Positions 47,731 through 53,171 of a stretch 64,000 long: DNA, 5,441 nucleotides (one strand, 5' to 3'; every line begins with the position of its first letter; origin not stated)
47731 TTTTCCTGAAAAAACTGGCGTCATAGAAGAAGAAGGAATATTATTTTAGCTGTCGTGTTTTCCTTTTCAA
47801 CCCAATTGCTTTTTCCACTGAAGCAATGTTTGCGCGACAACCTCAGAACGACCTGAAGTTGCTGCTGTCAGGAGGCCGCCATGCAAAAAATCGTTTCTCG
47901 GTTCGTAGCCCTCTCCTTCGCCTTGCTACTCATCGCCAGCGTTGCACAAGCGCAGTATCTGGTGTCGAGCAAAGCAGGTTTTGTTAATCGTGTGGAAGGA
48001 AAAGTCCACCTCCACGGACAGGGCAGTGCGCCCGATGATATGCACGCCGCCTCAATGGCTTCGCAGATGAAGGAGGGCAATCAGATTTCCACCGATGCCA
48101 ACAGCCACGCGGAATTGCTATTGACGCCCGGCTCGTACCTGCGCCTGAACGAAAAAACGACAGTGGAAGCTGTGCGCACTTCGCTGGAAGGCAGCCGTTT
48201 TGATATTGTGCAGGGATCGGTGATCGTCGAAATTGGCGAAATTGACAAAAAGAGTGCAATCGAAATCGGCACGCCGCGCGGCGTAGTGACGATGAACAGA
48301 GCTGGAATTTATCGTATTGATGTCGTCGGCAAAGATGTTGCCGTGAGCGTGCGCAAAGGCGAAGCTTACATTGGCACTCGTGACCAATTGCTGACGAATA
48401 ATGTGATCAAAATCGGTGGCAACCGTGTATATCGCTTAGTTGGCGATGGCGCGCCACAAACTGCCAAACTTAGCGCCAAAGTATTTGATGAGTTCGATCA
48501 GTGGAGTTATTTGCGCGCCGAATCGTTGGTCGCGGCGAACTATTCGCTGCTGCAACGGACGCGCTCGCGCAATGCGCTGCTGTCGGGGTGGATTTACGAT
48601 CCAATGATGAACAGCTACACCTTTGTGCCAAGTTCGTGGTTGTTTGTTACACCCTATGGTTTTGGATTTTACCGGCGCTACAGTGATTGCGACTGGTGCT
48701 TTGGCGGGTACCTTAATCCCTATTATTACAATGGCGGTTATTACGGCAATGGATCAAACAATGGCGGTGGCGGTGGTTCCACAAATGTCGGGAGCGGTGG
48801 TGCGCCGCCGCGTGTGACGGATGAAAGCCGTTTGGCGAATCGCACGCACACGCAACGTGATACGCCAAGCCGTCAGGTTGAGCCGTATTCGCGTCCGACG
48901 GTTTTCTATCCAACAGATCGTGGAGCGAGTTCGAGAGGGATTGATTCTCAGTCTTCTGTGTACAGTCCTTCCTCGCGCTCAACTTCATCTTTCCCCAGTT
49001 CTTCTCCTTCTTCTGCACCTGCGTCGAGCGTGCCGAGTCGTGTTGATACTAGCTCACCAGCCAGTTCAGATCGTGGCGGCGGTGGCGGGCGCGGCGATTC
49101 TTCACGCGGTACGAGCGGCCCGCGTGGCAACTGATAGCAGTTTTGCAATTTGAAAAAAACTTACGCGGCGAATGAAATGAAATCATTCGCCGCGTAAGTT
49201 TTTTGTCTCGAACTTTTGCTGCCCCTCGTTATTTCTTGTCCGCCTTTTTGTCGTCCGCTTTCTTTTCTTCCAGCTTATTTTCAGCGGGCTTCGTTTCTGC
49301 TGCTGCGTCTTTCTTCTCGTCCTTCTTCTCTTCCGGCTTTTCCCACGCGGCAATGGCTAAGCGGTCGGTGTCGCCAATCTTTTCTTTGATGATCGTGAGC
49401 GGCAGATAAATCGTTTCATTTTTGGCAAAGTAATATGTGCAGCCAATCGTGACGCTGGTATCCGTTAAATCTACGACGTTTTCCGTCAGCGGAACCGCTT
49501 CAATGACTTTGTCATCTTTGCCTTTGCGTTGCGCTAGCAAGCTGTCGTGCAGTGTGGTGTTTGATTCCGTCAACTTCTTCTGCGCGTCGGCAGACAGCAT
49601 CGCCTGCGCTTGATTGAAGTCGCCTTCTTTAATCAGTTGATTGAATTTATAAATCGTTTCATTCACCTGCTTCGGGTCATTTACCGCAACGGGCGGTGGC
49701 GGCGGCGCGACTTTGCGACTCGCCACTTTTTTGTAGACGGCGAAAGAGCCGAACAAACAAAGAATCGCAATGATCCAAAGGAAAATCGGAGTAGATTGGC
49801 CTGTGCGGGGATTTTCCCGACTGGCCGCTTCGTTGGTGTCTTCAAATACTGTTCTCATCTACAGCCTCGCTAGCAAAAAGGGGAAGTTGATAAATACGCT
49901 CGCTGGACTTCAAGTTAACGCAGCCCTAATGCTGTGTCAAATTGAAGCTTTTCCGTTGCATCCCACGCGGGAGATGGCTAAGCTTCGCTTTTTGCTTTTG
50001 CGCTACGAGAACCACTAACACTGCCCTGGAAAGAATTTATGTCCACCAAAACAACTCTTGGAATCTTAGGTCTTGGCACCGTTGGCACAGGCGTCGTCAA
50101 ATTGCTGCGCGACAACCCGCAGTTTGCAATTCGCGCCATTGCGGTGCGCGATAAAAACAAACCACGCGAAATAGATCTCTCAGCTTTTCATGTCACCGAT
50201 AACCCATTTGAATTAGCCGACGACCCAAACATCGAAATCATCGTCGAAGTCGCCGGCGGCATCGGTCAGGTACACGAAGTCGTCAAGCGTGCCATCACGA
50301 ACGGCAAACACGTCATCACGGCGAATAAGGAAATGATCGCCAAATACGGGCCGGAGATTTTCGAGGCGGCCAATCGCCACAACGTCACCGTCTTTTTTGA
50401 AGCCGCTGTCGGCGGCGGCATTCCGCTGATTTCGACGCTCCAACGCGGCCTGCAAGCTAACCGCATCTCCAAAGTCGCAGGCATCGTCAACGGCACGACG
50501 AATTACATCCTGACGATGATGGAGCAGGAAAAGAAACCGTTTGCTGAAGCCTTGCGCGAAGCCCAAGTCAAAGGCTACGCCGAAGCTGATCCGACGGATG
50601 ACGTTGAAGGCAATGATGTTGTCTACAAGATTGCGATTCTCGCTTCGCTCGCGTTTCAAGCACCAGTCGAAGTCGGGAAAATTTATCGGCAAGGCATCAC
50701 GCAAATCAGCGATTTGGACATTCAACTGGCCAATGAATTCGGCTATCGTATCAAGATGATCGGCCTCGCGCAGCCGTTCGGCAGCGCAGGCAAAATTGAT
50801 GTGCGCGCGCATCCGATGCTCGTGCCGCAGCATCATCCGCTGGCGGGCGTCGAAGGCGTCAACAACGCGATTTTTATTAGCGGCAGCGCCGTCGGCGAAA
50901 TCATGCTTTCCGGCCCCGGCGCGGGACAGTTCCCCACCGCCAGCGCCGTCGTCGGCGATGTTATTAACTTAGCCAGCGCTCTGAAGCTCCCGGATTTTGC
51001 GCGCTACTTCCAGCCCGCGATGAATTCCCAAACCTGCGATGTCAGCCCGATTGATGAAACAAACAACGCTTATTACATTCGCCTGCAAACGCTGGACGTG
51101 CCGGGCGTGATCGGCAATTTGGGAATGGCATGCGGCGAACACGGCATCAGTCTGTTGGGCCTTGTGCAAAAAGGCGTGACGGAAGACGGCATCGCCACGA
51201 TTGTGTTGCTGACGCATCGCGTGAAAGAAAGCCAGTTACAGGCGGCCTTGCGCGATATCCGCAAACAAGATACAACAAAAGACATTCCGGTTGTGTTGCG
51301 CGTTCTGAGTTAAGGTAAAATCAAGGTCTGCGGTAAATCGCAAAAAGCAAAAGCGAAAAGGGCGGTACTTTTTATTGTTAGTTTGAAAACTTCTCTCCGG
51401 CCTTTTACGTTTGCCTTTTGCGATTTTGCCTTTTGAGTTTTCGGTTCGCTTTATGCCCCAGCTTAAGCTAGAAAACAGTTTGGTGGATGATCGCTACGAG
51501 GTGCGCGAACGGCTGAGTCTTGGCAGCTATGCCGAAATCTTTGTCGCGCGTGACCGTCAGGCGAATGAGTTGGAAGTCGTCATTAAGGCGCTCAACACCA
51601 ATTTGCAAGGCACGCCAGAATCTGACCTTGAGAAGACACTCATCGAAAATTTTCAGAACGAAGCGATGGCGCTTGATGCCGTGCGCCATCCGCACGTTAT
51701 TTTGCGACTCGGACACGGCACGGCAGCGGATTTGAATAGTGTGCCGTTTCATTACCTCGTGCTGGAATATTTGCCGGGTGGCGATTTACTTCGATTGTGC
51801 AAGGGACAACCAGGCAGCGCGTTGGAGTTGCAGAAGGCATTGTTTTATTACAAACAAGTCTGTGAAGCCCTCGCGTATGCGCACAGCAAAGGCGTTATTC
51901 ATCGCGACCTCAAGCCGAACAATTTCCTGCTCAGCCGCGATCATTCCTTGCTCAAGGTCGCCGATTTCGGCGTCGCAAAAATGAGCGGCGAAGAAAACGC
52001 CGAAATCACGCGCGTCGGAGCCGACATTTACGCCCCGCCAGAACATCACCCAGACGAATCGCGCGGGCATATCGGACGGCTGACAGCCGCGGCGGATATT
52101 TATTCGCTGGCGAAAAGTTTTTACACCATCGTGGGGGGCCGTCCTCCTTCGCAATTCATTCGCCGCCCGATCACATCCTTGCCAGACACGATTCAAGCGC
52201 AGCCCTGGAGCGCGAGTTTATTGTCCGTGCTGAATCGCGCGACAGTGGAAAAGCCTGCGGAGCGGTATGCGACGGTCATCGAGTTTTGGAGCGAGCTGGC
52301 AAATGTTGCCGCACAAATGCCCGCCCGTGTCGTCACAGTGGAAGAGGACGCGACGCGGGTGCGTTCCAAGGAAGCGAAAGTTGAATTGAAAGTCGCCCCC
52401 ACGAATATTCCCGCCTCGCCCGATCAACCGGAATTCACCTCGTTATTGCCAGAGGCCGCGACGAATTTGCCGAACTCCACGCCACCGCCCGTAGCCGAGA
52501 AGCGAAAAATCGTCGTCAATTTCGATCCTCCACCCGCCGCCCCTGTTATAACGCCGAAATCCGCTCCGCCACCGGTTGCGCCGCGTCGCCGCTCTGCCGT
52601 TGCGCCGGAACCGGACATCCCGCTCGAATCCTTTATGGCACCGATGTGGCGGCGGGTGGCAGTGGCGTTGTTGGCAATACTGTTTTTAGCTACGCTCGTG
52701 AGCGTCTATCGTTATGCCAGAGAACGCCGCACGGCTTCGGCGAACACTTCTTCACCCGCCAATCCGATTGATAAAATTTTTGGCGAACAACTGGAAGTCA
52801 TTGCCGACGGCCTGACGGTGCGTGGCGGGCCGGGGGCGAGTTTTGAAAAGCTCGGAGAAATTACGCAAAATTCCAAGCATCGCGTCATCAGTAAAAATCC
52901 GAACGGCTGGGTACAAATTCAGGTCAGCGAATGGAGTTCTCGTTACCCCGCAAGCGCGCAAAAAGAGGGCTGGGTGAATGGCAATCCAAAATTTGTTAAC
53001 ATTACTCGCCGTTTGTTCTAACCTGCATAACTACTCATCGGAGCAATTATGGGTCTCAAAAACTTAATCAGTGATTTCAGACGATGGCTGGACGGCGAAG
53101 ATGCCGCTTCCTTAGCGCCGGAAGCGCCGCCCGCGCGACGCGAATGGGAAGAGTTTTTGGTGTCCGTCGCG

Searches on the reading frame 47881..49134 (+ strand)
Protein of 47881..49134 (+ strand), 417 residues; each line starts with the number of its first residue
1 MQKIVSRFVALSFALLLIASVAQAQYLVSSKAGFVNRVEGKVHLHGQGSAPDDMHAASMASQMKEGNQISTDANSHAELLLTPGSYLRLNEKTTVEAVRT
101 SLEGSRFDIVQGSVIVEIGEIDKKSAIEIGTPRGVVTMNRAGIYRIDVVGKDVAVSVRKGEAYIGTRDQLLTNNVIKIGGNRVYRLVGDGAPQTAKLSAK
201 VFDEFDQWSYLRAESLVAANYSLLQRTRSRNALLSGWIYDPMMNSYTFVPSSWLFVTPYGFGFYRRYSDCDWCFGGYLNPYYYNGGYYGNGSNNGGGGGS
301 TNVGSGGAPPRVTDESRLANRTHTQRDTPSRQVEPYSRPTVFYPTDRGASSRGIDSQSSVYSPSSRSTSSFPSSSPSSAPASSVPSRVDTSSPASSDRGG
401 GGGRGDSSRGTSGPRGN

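Call 71: search_protein_families(library=ncbifam, proteins=[window:47881-49134:+], max_evalue=0.00001)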
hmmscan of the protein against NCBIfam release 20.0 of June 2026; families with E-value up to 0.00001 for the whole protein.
window:47881-49134:+ (417 aa): 1 family
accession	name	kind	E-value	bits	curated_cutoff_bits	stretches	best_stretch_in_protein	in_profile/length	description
NF047849.1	Lsa33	exception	7e-06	25.4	420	1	33-183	30-182/310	surface adhesin Lsa33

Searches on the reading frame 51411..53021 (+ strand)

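Call 71: search_protein_families(library=ncbifam, proteins=[window:51411-53021:+], max_evalue=0.00001)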
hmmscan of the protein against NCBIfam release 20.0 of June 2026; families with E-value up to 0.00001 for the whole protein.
window:51411-53021:+ (536 aa): 10 families
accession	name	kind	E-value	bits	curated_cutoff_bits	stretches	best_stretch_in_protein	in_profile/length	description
NF033483.0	PknB_PASTA_kin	equivalog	1.8e-41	142.8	450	1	23-330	3-303/563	Stk1 family PASTA domain-containing Ser/Thr kinase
NF047741.1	antiphage_MADS6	equivalog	4.7e-30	104.7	460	2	115-316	274-477/612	methylation-associated defense system protein kinase MAD6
NF038150.1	lanthi_synth_IV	equivalog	2.5e-22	79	650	1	20-300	182-457/851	class IV lanthionine synthetase LanL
NF033442.0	BREX_PglW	equivalog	8.4e-21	73.5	990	2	70-315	246-502/1391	BREX system serine/threonine kinase PglW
NF052427.1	StpK7MSMEG_1200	equivalog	2.8e-20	72.3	900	1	28-319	8-287/601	serine/threonine protein kinase StpK7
TIGR03903.1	TOMM_kin_cyc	equivalog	1.8e-19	69.2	705.75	1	55-276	5-228/1267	TOMM system kinase/cyclase fusion protein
NF009651.0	PRK13184.1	equivalog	5.5e-11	41.2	839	1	145-199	117-170/932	serine/threonine-protein kinase PknD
NF053615.1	SerThrKinAfsKStmc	equivalog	2.4e-09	36.4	1300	1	137-246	108-212/809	protein serine/threonine kinase AfsK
NF038151.1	lanthi_synth_III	equivalog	1.1e-08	34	575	1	28-238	221-421/833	class III lanthionine synthetase LanKC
NF043056.1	T4SS_LegK1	equivalog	2.1e-08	33.2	550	1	159-235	207-278/516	Dot/Icm T4SS effector kinase LegK1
